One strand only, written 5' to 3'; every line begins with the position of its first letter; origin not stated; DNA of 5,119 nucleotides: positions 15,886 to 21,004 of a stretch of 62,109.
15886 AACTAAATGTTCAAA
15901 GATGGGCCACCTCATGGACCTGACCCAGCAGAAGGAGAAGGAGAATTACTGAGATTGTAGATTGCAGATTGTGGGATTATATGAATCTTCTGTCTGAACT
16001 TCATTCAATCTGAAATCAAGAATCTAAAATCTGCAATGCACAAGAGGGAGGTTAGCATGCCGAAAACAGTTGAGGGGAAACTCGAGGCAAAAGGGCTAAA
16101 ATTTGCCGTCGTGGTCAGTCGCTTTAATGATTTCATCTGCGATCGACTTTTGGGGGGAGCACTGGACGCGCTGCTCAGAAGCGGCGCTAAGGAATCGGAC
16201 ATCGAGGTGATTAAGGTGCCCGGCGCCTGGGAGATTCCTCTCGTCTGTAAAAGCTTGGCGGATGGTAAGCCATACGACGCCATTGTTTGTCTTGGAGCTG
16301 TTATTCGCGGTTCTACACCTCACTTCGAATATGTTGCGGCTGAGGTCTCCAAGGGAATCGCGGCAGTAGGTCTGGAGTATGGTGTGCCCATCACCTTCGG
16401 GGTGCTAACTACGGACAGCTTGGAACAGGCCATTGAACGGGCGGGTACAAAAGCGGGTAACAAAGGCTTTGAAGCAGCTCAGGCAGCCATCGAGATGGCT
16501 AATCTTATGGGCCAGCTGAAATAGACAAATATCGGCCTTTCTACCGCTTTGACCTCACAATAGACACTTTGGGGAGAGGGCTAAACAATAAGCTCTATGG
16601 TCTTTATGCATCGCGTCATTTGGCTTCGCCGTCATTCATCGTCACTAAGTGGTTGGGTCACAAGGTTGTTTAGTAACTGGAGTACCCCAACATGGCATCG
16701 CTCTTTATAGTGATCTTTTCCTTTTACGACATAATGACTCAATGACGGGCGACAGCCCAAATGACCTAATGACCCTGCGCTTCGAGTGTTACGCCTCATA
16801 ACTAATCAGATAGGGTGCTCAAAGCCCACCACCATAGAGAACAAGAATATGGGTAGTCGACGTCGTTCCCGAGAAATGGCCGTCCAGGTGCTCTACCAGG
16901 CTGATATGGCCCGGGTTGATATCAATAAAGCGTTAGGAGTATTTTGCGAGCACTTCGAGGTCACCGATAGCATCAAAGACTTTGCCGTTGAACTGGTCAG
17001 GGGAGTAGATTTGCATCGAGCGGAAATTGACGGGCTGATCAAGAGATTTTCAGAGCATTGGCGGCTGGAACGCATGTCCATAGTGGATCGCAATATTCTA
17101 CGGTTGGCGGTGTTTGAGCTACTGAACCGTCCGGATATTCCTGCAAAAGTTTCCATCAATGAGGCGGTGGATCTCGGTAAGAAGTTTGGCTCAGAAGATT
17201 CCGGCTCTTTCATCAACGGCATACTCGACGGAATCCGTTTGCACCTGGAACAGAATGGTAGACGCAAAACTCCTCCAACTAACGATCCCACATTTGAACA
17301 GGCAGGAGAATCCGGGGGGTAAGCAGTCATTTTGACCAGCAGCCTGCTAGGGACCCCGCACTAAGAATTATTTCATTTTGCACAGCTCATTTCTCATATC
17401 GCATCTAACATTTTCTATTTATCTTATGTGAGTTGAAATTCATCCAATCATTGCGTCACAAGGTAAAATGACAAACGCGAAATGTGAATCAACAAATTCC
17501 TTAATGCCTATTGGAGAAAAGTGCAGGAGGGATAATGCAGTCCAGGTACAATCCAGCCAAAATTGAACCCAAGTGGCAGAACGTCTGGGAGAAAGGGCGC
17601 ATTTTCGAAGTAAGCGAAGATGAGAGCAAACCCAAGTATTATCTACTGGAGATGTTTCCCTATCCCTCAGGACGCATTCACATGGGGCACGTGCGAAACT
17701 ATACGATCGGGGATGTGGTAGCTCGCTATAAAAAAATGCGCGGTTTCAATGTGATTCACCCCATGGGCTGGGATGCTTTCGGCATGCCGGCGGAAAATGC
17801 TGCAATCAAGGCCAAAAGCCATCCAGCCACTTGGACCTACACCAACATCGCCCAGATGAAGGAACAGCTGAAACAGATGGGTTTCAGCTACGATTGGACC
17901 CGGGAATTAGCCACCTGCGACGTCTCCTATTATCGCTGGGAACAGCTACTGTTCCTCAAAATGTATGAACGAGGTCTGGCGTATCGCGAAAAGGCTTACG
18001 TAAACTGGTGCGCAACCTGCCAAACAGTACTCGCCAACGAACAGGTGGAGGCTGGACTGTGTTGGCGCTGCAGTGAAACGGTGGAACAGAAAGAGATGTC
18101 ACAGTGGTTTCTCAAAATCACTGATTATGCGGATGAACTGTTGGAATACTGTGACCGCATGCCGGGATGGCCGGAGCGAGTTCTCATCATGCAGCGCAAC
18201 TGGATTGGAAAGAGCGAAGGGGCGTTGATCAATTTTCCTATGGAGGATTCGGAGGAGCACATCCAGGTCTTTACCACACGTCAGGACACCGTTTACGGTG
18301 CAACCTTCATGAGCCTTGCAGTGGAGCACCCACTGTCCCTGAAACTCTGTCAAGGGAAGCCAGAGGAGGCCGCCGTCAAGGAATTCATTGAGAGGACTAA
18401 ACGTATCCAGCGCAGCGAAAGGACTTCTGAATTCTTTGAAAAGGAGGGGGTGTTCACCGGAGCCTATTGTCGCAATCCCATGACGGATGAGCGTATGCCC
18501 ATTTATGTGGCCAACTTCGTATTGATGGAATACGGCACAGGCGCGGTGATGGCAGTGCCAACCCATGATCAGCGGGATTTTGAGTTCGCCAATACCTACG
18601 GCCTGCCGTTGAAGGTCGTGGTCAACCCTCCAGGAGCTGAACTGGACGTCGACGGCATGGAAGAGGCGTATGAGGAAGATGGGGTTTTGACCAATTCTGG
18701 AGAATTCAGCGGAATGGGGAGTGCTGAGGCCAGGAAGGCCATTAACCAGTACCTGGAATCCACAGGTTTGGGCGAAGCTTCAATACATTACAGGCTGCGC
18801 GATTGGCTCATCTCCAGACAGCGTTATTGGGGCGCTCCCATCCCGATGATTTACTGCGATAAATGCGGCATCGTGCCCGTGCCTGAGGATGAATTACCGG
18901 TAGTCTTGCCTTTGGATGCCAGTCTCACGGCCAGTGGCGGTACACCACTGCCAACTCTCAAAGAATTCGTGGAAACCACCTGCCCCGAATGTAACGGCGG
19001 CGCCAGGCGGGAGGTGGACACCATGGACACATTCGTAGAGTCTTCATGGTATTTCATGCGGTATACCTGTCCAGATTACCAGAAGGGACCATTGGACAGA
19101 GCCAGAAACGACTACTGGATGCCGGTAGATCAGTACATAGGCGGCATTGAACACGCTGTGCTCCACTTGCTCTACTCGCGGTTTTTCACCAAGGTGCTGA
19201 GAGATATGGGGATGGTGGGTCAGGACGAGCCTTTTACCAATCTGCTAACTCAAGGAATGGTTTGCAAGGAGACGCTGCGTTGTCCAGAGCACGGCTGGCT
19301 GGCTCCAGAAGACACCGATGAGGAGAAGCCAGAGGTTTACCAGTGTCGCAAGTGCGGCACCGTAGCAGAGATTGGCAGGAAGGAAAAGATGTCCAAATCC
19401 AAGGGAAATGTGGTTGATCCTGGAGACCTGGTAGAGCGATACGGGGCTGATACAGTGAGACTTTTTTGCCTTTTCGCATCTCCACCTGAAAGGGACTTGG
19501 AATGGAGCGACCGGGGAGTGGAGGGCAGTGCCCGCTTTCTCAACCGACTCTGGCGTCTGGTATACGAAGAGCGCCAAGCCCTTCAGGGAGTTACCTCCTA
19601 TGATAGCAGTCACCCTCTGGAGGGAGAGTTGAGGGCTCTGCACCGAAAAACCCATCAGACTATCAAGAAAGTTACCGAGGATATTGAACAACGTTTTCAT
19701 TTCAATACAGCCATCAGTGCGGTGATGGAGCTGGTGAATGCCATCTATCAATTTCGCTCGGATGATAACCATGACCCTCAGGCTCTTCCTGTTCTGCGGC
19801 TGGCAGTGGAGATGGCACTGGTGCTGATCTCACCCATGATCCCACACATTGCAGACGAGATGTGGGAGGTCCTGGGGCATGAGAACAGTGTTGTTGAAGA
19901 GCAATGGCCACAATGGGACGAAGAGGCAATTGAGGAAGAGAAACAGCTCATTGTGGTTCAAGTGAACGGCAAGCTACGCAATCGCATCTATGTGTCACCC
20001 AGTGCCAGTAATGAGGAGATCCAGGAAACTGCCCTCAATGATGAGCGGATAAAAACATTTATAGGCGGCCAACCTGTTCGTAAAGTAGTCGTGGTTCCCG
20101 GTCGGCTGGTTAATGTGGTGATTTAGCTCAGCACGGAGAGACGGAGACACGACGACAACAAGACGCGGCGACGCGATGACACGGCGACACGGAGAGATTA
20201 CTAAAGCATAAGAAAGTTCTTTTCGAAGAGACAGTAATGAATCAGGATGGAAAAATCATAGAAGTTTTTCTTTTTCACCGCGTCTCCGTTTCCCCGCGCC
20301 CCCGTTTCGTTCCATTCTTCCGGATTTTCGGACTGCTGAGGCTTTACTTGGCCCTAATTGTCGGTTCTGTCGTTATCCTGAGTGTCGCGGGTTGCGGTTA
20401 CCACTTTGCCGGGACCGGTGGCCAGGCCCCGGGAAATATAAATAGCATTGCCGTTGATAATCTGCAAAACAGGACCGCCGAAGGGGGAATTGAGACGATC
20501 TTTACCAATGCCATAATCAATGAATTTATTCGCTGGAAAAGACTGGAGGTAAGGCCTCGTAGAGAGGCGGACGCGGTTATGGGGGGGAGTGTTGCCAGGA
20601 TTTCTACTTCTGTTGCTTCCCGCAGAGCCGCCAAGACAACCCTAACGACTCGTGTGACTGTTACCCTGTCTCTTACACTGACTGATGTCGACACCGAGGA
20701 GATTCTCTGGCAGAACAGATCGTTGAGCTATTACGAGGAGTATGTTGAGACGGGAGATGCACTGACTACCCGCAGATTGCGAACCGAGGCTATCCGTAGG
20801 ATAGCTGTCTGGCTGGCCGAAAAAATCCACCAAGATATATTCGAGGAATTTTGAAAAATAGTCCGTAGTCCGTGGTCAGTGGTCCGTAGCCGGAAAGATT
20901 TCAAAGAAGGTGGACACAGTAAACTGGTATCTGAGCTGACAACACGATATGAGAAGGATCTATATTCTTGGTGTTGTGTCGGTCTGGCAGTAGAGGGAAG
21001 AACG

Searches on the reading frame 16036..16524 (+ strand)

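Call 67: search_protein_families(library=pfam, max_evalue=0.00001, proteins=[window:16036-16524:+])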
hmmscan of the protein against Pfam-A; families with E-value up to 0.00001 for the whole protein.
window:16036-16524:+ (162 aa): 1 family
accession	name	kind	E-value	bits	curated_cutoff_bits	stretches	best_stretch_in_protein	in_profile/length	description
PF00885.24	DMRL_synthase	-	7e-61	204.6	26.7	1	20-158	1-138/139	6,7-dimethyl-8-ribityllumazine synthase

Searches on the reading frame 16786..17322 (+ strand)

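Call 67: search_protein_families(library=pfam, max_evalue=0.00001, proteins=[window:16786-17322:+])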
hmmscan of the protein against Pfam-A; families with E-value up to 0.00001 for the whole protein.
window:16786-17322:+ (178 aa): 1 family
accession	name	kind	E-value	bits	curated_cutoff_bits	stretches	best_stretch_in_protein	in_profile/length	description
PF01029.23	NusB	-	6e-36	124.2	23.1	1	27-150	2-131/133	NusB family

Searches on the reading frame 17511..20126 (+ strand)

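Call 67: search_protein_families(library=pfam, max_evalue=0.00001, proteins=[window:17511-20126:+])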
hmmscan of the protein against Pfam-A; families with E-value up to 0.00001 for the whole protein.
window:17511-20126:+ (871 aa): 6 families
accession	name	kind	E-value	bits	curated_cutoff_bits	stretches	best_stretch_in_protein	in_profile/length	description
PF13603.12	tRNA-synt_1_2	-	1.6e-73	246.6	25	1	229-416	1-185/185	Leucyl-tRNA synthetase, editing domain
PF00133.28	tRNA-synt_1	-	3.9e-52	177.8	22.7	3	21-232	1-225/414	tRNA synthetases class I (I, L, M and V)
PF09334.17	tRNA-synt_1g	-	3.7e-33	115.3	20.1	1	49-189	7-144/391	tRNA synthetases class I (M)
PF08264.19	Anticodon_1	-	1.5e-25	90.3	25.1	1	709-833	3-143/148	Anticodon-binding domain of tRNA ligase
PF01921.24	tRNA-synt_1f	-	2.6e-06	27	27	0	622-662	278-317/360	tRNA synthetases class I (K)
PF01406.26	tRNA-synt_1e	-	8.4e-06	25.8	27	0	55-82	22-49/301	tRNA synthetases class I (C) catalytic domain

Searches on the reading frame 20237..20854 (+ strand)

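Call 67: search_protein_families(library=pfam, max_evalue=0.00001, proteins=[window:20237-20854:+])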
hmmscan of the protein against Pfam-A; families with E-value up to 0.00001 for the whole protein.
window:20237-20854:+ (205 aa): 1 family
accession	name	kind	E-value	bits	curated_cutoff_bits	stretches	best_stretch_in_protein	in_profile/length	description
PF04390.17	LptE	-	3.2e-13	50.8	23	1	69-200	2-117/118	Lipopolysaccharide-assembly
